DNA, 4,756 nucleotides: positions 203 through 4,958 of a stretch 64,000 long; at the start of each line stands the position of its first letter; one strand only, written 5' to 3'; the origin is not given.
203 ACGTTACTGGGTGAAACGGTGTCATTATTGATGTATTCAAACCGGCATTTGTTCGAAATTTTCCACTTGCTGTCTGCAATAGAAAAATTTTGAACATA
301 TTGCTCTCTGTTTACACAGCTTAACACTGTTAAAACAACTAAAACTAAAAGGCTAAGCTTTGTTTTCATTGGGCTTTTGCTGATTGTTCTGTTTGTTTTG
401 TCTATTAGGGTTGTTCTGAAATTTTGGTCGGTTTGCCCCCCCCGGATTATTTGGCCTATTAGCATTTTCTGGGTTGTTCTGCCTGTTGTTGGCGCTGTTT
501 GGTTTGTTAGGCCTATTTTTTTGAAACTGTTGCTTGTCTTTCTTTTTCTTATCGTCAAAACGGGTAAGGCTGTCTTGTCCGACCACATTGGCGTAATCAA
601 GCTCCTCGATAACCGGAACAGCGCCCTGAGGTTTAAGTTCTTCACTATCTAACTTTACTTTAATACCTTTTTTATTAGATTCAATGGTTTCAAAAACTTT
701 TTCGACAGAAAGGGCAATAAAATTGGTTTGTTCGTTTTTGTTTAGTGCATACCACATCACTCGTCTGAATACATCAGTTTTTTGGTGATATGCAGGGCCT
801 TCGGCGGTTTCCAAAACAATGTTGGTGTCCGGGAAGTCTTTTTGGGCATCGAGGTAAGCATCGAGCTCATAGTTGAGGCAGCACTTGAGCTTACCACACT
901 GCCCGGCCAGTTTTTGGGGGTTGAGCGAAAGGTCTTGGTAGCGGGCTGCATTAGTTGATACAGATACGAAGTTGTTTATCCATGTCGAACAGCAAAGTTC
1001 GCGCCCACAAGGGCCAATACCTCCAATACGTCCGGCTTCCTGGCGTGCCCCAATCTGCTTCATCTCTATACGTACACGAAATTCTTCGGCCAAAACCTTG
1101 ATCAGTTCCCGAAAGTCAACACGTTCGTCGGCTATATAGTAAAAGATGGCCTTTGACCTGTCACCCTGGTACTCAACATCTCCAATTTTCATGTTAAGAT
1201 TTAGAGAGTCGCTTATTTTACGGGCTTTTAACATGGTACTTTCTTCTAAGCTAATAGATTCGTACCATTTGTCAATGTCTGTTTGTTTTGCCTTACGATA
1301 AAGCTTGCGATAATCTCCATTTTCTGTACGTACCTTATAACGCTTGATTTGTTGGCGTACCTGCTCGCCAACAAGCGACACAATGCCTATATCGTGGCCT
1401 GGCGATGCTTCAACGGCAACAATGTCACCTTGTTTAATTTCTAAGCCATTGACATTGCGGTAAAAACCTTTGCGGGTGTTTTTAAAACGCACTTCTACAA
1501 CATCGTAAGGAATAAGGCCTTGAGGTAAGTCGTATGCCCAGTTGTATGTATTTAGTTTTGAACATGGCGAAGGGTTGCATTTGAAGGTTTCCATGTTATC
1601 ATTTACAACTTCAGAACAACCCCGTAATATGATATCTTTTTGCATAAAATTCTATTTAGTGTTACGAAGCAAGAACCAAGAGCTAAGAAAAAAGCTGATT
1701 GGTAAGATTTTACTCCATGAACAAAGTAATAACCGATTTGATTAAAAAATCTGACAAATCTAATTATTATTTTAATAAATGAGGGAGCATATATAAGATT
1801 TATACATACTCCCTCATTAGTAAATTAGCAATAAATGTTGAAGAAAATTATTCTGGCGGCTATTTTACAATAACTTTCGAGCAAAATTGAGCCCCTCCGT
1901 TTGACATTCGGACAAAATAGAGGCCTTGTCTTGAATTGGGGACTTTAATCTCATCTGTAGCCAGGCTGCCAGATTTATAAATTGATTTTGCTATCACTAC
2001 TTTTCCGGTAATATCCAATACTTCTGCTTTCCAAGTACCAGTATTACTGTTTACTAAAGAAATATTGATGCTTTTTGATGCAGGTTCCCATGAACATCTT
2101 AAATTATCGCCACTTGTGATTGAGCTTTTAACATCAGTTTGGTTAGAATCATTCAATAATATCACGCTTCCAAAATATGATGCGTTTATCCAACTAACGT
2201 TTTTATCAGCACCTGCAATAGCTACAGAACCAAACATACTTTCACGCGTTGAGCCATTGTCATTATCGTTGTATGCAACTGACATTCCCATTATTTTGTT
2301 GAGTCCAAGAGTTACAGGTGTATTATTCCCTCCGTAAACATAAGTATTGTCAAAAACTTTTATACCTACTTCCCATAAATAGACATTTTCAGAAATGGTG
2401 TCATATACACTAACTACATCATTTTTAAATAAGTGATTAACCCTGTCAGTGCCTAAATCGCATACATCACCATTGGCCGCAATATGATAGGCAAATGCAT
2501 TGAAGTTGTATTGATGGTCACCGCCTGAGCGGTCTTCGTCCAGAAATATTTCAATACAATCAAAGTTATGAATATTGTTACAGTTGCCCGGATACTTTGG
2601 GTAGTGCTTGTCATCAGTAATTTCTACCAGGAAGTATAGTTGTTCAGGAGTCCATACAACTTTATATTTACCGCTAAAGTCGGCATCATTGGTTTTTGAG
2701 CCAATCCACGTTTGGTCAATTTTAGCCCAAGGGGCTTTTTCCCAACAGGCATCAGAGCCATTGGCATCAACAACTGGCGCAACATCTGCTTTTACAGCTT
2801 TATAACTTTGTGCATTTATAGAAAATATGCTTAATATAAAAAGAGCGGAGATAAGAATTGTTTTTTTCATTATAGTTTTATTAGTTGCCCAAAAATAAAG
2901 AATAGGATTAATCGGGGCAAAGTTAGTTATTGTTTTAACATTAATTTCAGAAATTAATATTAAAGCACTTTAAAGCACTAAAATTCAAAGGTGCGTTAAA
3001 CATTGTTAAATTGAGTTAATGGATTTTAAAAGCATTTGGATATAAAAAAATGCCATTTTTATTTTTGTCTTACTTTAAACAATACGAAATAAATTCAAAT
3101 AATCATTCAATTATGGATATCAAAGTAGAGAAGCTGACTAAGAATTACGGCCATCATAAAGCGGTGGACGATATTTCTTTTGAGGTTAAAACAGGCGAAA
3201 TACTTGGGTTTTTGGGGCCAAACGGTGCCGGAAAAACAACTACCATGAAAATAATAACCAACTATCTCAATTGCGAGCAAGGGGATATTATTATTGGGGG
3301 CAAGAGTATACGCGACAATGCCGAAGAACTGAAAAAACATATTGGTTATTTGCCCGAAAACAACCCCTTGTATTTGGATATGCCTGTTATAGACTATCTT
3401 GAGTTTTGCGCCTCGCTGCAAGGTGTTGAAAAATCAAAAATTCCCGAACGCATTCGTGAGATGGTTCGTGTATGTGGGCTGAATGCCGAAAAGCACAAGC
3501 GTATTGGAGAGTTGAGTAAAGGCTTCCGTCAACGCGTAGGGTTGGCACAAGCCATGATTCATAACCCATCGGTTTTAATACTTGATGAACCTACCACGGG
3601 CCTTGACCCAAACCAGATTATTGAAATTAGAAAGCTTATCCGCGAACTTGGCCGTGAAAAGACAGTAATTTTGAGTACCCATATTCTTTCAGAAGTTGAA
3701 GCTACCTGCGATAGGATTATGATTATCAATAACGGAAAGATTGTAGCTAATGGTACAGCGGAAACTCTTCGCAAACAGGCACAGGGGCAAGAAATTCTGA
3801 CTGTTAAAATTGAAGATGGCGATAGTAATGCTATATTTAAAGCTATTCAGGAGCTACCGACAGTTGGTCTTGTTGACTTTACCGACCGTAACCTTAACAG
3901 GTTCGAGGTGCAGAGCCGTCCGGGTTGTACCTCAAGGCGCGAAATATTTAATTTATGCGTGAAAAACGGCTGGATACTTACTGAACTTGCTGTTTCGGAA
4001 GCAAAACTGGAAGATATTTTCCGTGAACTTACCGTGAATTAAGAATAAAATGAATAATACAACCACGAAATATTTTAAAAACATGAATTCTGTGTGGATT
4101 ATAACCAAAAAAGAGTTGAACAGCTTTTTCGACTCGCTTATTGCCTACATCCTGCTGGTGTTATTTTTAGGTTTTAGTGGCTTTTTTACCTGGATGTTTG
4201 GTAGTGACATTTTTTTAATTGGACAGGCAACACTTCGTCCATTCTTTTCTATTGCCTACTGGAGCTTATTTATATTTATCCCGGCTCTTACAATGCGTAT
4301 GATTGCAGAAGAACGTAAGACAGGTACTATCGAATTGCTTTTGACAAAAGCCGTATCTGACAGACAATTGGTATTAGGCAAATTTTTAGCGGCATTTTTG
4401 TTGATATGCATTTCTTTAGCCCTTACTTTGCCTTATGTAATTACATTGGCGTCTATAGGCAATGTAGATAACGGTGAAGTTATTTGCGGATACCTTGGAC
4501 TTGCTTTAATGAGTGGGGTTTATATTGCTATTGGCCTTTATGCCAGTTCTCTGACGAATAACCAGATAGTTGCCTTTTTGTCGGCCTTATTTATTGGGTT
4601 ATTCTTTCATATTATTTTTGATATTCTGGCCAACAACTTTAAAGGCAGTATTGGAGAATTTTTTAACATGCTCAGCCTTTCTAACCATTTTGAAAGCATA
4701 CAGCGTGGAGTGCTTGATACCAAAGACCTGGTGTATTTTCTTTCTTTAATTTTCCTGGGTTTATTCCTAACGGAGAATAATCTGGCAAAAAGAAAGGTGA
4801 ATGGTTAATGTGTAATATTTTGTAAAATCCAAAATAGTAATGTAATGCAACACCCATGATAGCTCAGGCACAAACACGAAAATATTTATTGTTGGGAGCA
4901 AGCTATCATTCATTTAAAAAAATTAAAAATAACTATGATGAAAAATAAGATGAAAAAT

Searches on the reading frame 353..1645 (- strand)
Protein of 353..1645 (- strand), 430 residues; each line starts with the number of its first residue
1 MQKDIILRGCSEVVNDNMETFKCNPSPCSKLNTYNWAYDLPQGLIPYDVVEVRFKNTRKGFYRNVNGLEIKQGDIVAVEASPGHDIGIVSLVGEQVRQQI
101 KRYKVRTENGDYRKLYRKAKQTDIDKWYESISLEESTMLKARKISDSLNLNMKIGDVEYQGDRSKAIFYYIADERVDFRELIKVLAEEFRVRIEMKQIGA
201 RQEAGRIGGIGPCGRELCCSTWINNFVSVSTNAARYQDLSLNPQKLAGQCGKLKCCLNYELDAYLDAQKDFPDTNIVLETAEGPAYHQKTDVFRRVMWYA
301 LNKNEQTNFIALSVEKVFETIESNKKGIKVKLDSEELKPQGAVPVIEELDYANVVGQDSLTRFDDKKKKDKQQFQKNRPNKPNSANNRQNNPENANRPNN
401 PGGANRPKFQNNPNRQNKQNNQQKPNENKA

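Call 57: search_protein_families(library=pfam, proteins=[window:353-1645:-], max_evalue=0.0001)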
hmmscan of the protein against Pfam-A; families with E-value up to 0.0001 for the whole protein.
window:353-1645:- (430 aa): 1 family
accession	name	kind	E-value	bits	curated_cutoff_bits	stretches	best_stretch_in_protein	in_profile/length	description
PF04468.17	PSP1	-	1.5e-28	99.4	27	1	114-198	2-86/86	PSP1 C-terminal conserved region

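Call 83: find_encoding_contigs(protein=window:353-1645:-, flank=10000, max_places=2)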
Protein window:353-1645:- (430 aa): 6 contigs read that carry it; 2 places shown.
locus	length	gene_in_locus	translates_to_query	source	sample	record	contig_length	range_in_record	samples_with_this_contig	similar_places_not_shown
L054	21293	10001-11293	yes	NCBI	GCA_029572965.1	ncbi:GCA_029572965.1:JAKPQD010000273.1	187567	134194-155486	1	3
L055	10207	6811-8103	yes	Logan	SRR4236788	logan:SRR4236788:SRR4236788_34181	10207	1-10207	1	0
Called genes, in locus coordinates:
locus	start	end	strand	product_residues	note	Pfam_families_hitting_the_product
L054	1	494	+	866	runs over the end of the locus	PF00317:Ribonuc_red_lgN, PF02867:Ribonuc_red_lgC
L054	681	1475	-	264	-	PF00303:Thymidylat_synt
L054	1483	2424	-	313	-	PF07670:Gate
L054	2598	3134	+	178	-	PF00156:Pribosyltran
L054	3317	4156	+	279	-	PF02569:Pantoate_ligase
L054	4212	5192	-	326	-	PF14238:DUF4340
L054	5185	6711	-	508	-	PF23357:DUF7088, PF09822:ABC_transp_aux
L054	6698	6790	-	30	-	-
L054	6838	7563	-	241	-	PF12679:ABC2_membrane_2, PF12698:ABC2_membrane_3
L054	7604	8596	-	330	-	PF00005:ABC_tran, PF13304:AAA_21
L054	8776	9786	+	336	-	PF06452:CBM9_1, PF18962:Por_Secre_tail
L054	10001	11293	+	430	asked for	PF04468:PSP1, PF28472:PSP1_3rd, PF28473:YaaT_C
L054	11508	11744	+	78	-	PF14109:GldH_lipo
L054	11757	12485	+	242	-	PF24675:NpmA, PF02390:Methyltransf_4, PF13847:Methyltransf_31, PF13649:Methyltransf_25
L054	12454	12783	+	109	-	PF01035:DNA_binding_1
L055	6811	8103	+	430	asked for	PF04468:PSP1, PF28472:PSP1_3rd, PF28473:YaaT_C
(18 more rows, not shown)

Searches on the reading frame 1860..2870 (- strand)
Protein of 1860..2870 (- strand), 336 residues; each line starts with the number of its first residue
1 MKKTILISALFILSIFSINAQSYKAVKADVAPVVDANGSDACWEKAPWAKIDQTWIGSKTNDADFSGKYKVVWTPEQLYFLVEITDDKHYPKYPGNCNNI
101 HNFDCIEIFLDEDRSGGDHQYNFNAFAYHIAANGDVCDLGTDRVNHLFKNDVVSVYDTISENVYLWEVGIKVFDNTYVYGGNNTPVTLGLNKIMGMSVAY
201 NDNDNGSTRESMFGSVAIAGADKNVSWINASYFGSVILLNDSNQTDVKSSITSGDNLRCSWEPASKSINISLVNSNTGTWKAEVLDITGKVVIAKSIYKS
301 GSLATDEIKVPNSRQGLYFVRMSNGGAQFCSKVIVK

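Call 57: search_protein_families(library=pfam, proteins=[window:1860-2870:-], max_evalue=0.0001)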
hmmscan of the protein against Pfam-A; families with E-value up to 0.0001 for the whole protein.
window:1860-2870:- (336 aa): 2 families
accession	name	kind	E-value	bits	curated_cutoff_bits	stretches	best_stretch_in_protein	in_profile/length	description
PF06452.16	CBM9_1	-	1.7e-34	119.7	23.4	1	34-239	1-183/185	Carbohydrate family 9 binding domain-like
PF18962.6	Por_Secre_tail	-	2.2e-10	41.1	27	1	263-335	5-75/75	Secretion system C-terminal sorting domain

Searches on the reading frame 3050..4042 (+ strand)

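Call 57: search_protein_families(library=pfam, proteins=[window:3050-4042:+], max_evalue=0.0001)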
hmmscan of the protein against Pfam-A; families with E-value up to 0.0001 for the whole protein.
window:3050-4042:+ (330 aa): 2 families
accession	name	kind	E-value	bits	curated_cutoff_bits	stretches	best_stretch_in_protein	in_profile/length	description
PF00005.33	ABC_tran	-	1.9e-30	106.7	25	1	40-183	2-137/137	ABC transporter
PF13304.12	AAA_21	-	3.4e-12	47.5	27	1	153-214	236-301/304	AAA domain, putative AbiEii toxin, Type IV TA system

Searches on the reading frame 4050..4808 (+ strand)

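Call 57: search_protein_families(library=pfam, proteins=[window:4050-4808:+], max_evalue=0.0001)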
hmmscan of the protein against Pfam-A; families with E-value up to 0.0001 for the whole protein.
window:4050-4808:+ (252 aa): 2 families
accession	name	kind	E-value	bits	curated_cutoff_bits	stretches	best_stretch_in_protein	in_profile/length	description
PF12679.13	ABC2_membrane_2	-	8.5e-14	51.9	27.2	1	72-219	77-240/283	ABC-2 family transporter protein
PF12698.13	ABC2_membrane_3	-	4.8e-13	49.4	31.6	1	65-239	164-337/347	ABC-2 family transporter protein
